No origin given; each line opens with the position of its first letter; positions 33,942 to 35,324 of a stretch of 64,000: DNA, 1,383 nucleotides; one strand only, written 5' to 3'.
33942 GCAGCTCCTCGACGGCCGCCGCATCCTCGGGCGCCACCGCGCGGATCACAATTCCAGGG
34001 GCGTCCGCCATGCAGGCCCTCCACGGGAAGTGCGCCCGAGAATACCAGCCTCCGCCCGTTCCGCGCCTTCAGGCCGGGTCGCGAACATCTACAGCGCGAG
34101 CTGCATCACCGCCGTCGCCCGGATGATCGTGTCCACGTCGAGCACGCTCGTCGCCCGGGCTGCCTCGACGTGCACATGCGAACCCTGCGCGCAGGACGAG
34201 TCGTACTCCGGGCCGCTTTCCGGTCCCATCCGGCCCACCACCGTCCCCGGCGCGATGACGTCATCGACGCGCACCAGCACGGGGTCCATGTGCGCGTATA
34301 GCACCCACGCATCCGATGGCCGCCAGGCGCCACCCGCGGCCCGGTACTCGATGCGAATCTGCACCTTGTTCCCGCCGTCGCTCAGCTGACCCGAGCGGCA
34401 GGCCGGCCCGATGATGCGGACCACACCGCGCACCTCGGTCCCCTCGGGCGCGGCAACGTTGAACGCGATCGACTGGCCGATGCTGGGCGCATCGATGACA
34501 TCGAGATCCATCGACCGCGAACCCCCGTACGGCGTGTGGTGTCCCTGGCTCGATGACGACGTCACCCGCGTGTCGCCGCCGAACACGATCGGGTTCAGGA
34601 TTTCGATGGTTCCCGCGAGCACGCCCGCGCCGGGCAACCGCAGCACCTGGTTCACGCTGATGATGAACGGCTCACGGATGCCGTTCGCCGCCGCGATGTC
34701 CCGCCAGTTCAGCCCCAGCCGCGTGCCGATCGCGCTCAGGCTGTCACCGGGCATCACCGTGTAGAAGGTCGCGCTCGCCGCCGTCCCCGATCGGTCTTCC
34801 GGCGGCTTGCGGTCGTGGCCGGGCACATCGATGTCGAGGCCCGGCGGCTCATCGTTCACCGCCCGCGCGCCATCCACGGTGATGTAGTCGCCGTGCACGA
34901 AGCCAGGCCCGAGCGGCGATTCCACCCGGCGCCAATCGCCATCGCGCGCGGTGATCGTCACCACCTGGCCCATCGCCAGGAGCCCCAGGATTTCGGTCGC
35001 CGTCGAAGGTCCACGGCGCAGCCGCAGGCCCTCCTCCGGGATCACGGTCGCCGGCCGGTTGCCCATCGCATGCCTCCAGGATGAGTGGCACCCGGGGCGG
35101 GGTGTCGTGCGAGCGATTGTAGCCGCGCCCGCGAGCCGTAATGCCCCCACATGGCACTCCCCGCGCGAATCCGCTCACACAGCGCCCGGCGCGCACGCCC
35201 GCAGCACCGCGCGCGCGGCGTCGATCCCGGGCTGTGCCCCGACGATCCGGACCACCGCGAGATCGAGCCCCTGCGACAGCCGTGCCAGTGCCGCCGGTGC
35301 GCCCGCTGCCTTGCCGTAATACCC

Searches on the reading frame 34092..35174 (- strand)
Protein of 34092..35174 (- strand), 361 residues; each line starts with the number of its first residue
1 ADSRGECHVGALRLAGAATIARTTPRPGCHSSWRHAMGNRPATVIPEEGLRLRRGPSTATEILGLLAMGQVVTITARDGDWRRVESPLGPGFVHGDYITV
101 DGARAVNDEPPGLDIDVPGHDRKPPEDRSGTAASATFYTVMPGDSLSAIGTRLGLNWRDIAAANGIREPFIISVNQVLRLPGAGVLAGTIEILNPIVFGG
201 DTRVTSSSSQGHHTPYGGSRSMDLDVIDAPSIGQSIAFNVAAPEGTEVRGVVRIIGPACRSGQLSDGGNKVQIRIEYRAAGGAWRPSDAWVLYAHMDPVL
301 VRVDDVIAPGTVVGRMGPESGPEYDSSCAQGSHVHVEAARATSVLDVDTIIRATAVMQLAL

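Call 78: search_protein_families(library=pfam, proteins=[window:34092-35174:-], max_evalue=0.001)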
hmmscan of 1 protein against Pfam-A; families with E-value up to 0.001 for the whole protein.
window:34092-35174:- (361 aa): 4 families
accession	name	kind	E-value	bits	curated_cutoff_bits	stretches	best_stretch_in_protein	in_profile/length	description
PF01476.26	LysM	-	3.7e-11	43.2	20.9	1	138-181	1-43/43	LysM domain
PF08239.17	SH3_3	-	2.1e-09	37.8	27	1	49-98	2-53/54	Bacterial SH3 domain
PF01551.29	Peptidase_M23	-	5.1e-06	27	28.7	1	287-342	43-91/96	Peptidase family M23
PF06347.19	SH3_4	-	1e-05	25.6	24.1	1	51-85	6-40/56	Bacterial SH3 domain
